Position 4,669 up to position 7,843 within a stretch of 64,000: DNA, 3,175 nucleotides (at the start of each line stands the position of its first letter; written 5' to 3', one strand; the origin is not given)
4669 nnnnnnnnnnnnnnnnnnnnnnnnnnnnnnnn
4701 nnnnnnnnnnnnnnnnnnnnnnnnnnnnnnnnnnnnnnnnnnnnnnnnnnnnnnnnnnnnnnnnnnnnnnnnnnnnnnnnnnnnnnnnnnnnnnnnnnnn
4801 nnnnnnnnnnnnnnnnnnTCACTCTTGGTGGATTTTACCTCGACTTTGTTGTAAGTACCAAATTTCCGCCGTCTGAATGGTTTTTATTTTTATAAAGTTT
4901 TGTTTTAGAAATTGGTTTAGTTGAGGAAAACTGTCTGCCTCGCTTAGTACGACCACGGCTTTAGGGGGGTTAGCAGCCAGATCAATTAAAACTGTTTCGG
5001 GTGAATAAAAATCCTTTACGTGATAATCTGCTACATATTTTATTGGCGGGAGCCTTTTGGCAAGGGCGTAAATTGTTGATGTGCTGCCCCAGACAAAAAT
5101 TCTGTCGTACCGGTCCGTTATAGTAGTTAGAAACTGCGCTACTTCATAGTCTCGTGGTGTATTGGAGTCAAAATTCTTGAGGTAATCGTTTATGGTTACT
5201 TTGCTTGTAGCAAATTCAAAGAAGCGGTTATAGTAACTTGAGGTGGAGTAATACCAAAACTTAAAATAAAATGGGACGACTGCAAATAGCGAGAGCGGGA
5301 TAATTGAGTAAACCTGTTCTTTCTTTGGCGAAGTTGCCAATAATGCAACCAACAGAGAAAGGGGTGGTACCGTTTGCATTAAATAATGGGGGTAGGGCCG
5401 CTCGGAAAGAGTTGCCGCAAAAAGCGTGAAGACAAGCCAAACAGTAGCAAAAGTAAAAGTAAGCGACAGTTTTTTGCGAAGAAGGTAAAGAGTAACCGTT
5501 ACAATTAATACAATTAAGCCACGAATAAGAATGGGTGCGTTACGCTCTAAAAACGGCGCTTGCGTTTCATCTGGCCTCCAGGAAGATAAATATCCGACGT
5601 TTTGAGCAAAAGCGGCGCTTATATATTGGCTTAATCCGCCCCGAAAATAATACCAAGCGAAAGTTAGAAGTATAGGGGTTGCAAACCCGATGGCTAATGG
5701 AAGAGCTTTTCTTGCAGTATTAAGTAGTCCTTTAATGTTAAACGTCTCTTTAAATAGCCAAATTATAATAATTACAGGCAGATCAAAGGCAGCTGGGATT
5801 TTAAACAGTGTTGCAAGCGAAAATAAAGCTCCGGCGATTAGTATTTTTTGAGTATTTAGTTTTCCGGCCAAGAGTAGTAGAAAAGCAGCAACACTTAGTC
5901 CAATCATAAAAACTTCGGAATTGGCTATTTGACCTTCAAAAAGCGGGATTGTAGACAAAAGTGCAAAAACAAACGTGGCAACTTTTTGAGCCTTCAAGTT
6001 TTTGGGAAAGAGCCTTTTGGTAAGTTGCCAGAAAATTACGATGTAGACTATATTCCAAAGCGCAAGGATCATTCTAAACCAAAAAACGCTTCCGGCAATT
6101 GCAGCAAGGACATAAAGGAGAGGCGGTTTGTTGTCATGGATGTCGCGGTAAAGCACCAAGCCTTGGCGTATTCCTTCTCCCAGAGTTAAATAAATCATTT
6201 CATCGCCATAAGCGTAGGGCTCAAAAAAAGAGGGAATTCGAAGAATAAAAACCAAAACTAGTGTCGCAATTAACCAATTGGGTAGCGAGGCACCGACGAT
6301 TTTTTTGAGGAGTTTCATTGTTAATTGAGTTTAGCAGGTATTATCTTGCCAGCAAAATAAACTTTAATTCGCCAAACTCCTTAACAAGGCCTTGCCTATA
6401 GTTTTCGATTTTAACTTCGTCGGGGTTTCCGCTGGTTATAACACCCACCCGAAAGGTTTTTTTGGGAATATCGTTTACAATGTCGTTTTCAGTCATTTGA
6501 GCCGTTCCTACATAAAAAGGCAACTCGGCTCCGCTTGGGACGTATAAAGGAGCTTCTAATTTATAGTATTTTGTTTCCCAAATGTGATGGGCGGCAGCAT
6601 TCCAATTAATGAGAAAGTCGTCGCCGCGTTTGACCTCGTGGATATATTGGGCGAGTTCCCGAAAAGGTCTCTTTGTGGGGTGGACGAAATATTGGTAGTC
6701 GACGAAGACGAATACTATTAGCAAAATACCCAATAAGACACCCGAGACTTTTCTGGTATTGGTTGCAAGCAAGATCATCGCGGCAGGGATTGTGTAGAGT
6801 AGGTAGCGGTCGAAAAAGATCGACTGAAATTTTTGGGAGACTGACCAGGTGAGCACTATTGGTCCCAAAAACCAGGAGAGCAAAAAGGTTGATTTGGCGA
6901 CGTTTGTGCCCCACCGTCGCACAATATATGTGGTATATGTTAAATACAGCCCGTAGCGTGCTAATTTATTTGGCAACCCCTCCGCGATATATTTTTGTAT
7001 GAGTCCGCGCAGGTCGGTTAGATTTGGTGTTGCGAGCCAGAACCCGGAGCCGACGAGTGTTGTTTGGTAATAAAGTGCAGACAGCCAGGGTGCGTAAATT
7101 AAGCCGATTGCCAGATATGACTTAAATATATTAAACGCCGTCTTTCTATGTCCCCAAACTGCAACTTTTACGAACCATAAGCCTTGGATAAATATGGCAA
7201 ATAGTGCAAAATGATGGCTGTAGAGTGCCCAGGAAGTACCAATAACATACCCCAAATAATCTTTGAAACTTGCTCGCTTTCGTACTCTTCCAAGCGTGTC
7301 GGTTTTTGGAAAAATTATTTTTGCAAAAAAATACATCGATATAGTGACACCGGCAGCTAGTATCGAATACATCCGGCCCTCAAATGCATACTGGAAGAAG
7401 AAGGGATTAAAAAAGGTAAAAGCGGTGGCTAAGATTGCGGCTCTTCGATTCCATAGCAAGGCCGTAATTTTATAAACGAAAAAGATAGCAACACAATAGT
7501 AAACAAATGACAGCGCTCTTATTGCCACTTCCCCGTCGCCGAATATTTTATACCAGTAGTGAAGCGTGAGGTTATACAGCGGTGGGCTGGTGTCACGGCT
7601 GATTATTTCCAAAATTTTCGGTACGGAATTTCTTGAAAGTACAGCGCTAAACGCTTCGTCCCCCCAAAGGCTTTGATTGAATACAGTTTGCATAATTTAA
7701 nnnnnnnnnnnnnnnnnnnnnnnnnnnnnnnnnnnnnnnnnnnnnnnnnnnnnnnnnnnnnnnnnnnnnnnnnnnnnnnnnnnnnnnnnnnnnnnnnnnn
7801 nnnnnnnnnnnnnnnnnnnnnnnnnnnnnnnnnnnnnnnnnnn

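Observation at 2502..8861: Co-directional UbiA-prenyltransferase / WecA-like / two GT-C glycosyltransferases / secreted protein block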

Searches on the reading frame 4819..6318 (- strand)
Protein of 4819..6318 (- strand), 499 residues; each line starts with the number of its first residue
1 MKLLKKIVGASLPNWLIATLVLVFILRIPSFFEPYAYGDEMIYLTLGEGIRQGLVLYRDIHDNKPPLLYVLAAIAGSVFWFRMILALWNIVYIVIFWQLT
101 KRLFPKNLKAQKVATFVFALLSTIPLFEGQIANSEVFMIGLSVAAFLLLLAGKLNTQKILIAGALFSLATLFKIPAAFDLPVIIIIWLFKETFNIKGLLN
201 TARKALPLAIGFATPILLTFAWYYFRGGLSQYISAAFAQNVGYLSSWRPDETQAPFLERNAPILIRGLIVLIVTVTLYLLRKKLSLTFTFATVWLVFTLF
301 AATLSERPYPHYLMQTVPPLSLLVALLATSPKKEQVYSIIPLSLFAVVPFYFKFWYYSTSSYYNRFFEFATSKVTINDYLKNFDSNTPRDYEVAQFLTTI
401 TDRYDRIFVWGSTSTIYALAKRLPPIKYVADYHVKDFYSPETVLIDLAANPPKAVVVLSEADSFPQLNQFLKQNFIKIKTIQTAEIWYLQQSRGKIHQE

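Call 3: search_protein_families(library=pfam, proteins=[window:4819-6318:-], max_evalue=0.01)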
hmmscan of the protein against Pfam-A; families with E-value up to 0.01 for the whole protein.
window:4819-6318:- (499 aa): 0 families

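Call 4: search_protein_families(library=ncbifam, proteins=[window:4819-6318:-], max_evalue=0.01)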
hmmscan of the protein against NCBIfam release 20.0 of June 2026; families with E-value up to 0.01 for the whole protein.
window:4819-6318:- (499 aa): 0 families

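Call 9: search_solved_structures(query=window:4819-6318:-, max_evalue=10)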
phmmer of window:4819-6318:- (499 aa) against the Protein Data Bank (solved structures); distinct sequences matched with E-value up to 10: 0.

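Call 25: search_solved_structures(query=A2, max_evalue=10, show_alignments=2)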
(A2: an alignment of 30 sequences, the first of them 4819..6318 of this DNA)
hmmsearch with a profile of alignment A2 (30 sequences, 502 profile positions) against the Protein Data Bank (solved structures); distinct sequences matched with E-value up to 10: 1.
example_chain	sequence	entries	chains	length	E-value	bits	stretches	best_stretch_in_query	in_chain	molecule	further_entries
3fzq_A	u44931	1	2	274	2.1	10.1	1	400-491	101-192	Putative hydrolase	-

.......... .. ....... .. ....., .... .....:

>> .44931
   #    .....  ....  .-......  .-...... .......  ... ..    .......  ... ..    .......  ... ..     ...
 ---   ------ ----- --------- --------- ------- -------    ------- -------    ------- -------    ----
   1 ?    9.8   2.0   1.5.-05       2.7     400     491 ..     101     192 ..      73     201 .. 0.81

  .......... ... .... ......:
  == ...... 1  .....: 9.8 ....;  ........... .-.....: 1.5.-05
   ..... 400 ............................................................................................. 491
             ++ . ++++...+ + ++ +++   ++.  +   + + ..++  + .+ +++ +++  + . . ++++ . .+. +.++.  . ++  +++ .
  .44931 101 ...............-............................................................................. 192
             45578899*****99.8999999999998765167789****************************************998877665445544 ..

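Call 28: search_protein_families(library=pfam, alignment_id=A2, max_evalue=1)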
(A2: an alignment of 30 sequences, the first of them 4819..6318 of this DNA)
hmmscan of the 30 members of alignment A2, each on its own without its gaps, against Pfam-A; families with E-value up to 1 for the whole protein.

A. member 1, window:4819-6318:- (499 aa): 0 families

B. families by the number of members that match (of 30 scanned): 10 families
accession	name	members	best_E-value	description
PF13231.12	PMT_2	14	3.9e-07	Dolichyl-phosphate-mannose-protein mannosyltransferase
PF15086.11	UPF0542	1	0.035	Uncharacterised protein family UPF0542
PF09605.15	Trep_Strep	1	0.099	Hypothetical bacterial integral membrane protein (Trep_Strep)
PF22509.2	CARDS-D2_trefoil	1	0.12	CARDS D2, beta trefoil domain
PF03808.19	Glyco_tran_WecG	1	0.13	Glycosyl transferase WecG/TagA/CpsF family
PF16238.11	DUF4897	1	0.13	Domain of unknown function (DUF4897)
PF00182.24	Glyco_hydro_19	1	0.17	Chitinase class I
PF03630.20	Fumble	1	0.19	Fumble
PF20460.3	DUF6713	1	0.19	Family of unknown function (DUF6713)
PF15188.11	CCDC-167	1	0.38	Coiled-coil domain-containing protein 167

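Call 46: find_homologous_proteins(query=window:4819-6318:-, max_evalue=0.00001)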
Query window:4819-6318:- (499 aa): 1452 proteins with E <= 0.00001 among 8000 candidates; the best 120 are listed.
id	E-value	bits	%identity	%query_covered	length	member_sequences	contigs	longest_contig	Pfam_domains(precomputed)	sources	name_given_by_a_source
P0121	4.4e-244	829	73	100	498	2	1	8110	PF27757.1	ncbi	-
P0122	1.7e-236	804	72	98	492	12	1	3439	PF27757.1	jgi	-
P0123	8.0e-180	617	57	97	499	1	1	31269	PF27757.1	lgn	-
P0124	6.8e-177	607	57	97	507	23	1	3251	PF27757.1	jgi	-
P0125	9.6e-177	607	56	99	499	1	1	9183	-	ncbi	-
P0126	1.1e-175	603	56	93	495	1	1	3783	PF27757.1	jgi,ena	-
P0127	1.6e-175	603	56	98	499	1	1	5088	-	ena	-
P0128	6.3e-173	594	55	96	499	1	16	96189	-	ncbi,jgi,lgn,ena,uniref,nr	ncbi:hypothetical protein A2714_03625 [Candidatus Woesebacteria bacterium RIFCSPHIGHO2_01_FULL_38_9]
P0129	7.3e-173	594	55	99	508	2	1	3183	-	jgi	-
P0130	9.7e-173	594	56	96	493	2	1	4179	-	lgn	-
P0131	2.7e-172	592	54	99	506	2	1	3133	PF27757.1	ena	-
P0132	2.8e-172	592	56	98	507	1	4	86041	-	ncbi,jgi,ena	-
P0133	3.2e-172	592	56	97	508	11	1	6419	-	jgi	jgi:4-amino-4-deoxy-L-arabinose transferase-like glycosyltransferase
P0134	6.6e-172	591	55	97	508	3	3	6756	-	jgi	jgi:4-amino-4-deoxy-L-arabinose transferase-like glycosyltransferase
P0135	7.2e-172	591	54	96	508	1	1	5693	PF13231.13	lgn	-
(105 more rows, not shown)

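Call 58: predict_structure(alignment_id=A4)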
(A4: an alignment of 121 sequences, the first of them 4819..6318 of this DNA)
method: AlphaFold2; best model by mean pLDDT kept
length: 499 residues; sequences in the alignment: 121
mean_pLDDT: 92.5   pTM: 0.92
mean pLDDT of the five models: 92.5, 92.1, 92.1, 91.1, 90.3
residues with pLDDT >= 90: 413; 70-90: 56; 50-70: 19; < 50: 11
segments of 3 or more residues with pLDDT < 50: 1-4, 493-499
pLDDT, mean of each block of 10 residues (from residue 1): 53 94 96 90 97 96 93 97 96 98 97 99 93 94 98 95 98 96 98 95 98 98 97 88 61 81 93 98 97 98 89 97 98 97 97 92 96 96 94 97 96 91 94 81 92 96 93 97 95 51
secondary structure, 60 per line:
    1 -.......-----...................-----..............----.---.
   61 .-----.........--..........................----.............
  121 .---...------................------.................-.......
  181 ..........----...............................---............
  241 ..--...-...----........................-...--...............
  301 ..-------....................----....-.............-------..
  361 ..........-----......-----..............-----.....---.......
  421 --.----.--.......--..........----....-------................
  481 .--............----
elements in order: H2-8 H14-32 H38-51 H67-75 H78-103 H108-121 H134-149 H156-172 H174-190 H195-225 H229-242 H256-279 H286-302 H310-329 H334-337 H339-351 H359-370 H376-381 H387-400 E406-410 H414-420 H431-437 H440-449 E454-457 H465-474 E475-481 E484-489 H490-495

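Call 95: search_dna_similar(query=window:4819-6318:-, collection=plasmids, mode=protein, max_evalue=0.001, max_rows=30)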
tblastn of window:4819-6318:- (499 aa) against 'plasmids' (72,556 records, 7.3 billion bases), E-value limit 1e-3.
No match.

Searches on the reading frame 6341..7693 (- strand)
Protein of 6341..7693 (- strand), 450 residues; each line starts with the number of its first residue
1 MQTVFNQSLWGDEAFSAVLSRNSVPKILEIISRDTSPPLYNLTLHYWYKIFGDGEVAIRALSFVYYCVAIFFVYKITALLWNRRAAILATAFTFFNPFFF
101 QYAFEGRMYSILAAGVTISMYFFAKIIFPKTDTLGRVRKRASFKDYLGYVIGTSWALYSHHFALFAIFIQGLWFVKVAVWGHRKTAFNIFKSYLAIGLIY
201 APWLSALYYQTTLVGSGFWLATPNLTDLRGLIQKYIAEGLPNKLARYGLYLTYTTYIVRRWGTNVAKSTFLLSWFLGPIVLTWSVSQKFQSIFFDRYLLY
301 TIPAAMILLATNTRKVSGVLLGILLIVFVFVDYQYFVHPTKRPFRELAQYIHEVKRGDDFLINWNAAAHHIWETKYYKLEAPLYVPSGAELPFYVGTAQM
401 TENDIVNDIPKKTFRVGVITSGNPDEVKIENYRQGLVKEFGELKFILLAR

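Call 3: search_protein_families(library=pfam, proteins=[window:6341-7693:-], max_evalue=0.01)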
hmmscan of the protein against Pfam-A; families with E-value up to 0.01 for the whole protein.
window:6341-7693:- (450 aa): 1 family
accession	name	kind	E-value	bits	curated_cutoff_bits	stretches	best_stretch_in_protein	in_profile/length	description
PF13231.12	PMT_2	-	1.1e-07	32.7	26.1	1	36-197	2-148/160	Dolichyl-phosphate-mannose-protein mannosyltransferase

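Call 4: search_protein_families(library=ncbifam, proteins=[window:6341-7693:-], max_evalue=0.01)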
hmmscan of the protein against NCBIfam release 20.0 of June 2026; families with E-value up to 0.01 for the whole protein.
window:6341-7693:- (450 aa): 1 family
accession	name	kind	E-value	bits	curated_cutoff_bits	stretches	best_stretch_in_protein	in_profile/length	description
NF052499.1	MnslTaseMT1671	equivalog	9.3e-05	21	900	1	7-329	47-363/523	mannosyltransferase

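Call 10: search_solved_structures(query=window:6341-7693:-, max_evalue=10)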
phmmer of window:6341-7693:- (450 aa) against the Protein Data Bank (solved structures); distinct sequences matched with E-value up to 10: 0.

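Call 26: search_solved_structures(query=A3, max_evalue=10, show_alignments=2)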
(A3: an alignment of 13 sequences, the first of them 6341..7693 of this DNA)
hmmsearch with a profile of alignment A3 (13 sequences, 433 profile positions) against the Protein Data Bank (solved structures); distinct sequences matched with E-value up to 10: 0.

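Call 94: search_dna_similar(query=window:6341-7693:-, collection=plasmids, mode=protein, max_evalue=0.000001, max_rows=30)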
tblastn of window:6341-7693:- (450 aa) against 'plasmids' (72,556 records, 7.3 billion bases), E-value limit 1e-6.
Records with a match: 5; places in all: 5; records where one place covers at least 80% of the query: 1.
Best place of each record, by identity: <60% 5.
By first word of the organism name: Salmonella 2; Serratia 1; Natronococcus 1; Haloterrigena 1.
By predicted mobility (MOB-suite, as given by PLSDB): non-mobilizable 4; conjugative 1.
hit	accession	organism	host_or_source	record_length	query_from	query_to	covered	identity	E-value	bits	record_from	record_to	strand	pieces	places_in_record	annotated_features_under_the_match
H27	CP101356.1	Salmonella enterica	chicken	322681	6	435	96%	23.4%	3e-15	86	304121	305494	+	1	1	glycosyltransferase family 39 protein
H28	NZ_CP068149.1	Serratia liquefaciens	-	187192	6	314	69%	28.4%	2e-16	89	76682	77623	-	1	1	glycosyltransferase family 39 protein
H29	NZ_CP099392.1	Natronococcus sp. CG52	cell culture,salt lake sediment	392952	6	317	69%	27.5%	2e-19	99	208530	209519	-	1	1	glycosyltransferase family 39 protein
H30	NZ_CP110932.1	Salmonella enterica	Chicken,whole organism,gut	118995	6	315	62%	26.0%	5e-12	97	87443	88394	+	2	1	none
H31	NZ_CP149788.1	Haloterrigena sp. KLK7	cell culture,salt lake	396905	6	173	37%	30.0%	1e-9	68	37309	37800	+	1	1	glycosyltransferase family 39 protein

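Call 96: get_annotated_region(hit=H27, flank=6000)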
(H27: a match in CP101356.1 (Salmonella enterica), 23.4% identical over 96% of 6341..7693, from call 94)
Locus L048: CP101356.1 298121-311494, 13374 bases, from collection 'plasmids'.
description: Salmonella enterica strain IndS104 plasmid pIndS104-CTX, complete sequence
organism: Salmonella enterica (NCBI taxid 28901)
taxonomy: Bacteria; Pseudomonadota; Gammaproteobacteria; Enterobacterales; Enterobacteriaceae; Salmonella; Salmonella enterica
host: -; source: chicken; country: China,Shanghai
typing (MOB-suite, as given by PLSDB): non-mobilizable
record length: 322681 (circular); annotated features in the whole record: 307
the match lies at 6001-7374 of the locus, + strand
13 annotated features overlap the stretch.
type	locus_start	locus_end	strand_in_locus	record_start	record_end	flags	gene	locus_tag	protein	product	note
CDS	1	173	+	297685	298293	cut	hybD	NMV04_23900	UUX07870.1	HyaD/HybD family hydrogenase maturation endopeptidase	-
CDS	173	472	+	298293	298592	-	hypC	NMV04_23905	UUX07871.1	HypC/HybG/HupF family hydrogenase formation chaperone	-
CDS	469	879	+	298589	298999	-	-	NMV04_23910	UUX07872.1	hydrogenase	-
CDS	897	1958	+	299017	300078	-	-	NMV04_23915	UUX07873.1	rubredoxin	-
CDS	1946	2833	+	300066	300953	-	-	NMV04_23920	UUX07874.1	ATP/GTP-binding protein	-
CDS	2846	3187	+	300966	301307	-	hypA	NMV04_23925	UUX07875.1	hydrogenase maturation nickel metallochaperone HypA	-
CDS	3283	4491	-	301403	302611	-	-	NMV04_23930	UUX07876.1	IS4-like element ISVsa5 family transposase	-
CDS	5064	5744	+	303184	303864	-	-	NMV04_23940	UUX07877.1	amino acid ABC transporter permease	-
CDS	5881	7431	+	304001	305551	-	-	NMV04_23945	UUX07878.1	glycosyltransferase family 39 protein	-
CDS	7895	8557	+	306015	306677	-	-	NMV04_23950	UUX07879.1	class I SAM-dependent methyltransferase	-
CDS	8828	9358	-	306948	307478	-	cybB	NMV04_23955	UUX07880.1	cytochrome b561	-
CDS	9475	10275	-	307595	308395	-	-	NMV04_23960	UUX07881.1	YdcF family protein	-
CDS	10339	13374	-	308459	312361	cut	hrpA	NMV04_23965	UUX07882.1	ATP-dependent RNA helicase HrpA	-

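Call 97: get_annotated_region(hit=H28, flank=6000)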
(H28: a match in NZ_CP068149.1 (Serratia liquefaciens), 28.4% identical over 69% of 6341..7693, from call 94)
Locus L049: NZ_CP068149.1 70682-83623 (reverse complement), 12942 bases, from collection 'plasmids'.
description: Serratia liquefaciens strain FDAARGOS_1081 plasmid unnamed, complete sequence
organism: Serratia liquefaciens (NCBI taxid 614)
taxonomy: Bacteria; Pseudomonadota; Gammaproteobacteria; Enterobacterales; Yersiniaceae; Serratia; Serratia liquefaciens
host: -; source: -; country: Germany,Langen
typing (MOB-suite, as given by PLSDB): conjugative; replicon rep_cluster_2051; relaxase MOBP; mating-pair formation MPF_I
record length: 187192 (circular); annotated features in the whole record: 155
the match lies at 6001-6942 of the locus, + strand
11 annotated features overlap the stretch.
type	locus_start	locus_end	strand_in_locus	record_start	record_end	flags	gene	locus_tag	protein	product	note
CDS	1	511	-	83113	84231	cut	sopA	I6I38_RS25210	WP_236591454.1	plasmid-partitioning protein SopA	-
CDS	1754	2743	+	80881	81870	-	-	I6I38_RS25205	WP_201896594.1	replication initiation protein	GO:0006270 - DNA replication initiation [Evidence IEA]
CDS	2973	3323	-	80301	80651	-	-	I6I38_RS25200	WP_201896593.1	type II toxin-antitoxin system RelE/ParE family toxin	-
CDS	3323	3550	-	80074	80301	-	-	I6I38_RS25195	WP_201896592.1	type II toxin-antitoxin system Phd/YefM family antitoxin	-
CDS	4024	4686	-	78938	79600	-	-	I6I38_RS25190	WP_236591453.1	tyrosine-type recombinase/integrase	GO:0015074 - DNA integration [Evidence IEA]; GO:0006310 - DNA recombination [Evidence IEA]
CDS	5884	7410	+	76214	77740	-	-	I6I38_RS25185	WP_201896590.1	glycosyltransferase family 39 protein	-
CDS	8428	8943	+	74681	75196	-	-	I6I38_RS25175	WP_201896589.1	hypothetical protein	-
CDS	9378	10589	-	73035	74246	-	-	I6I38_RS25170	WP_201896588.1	IS91 family transposase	-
CDS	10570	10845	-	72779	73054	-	-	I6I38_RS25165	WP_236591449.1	hypothetical protein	-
CDS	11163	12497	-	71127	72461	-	-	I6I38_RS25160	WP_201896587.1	alpha/beta fold hydrolase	-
CDS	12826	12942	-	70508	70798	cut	-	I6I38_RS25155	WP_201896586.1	hypothetical protein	-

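Call 98: get_annotated_region(hit=H29, flank=6000)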
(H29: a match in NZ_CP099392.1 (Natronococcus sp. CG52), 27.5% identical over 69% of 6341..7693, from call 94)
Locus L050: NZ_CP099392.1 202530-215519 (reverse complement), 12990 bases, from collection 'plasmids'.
description: Natronococcus sp. CG52 plasmid unnamed1, complete sequence
organism: Natronococcus sp. CG52 (NCBI taxid 2951804)
taxonomy: Archaea; Euryarchaeota; Halobacteria; Halobacteriales; Natrialbaceae; Natronococcus; Natronococcus sp. CG52
host: -; source: cell culture,salt lake sediment; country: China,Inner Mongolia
typing (MOB-suite, as given by PLSDB): non-mobilizable
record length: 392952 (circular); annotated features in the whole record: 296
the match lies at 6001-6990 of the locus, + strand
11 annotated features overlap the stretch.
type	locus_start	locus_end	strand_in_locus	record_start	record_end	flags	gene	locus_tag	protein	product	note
CDS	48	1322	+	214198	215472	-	-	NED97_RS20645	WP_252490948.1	IS4 family transposase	-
CDS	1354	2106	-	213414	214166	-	-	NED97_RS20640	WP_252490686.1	hypothetical protein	-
CDS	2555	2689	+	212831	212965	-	-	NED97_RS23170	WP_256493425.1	hypothetical protein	-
CDS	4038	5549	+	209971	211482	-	-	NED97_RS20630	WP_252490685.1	ATP-binding protein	-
CDS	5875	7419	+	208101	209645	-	-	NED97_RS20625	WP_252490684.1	glycosyltransferase family 39 protein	-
CDS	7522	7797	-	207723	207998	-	-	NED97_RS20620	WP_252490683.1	hypothetical protein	-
CDS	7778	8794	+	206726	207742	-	-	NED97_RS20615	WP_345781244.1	UbiA prenyltransferase family protein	-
CDS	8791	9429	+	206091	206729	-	-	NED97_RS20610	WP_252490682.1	PHP domain-containing protein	-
CDS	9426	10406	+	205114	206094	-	-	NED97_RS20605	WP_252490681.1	lysylphosphatidylglycerol synthase transmembrane domain-containing protein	-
CDS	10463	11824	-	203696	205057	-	-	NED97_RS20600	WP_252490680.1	DolP-mannose mannosyltransferase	GO:0035269 - protein O-linked mannosylation [Evidence IEA]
CDS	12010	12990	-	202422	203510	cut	-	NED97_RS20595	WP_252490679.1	NAD(P)-dependent oxidoreductase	-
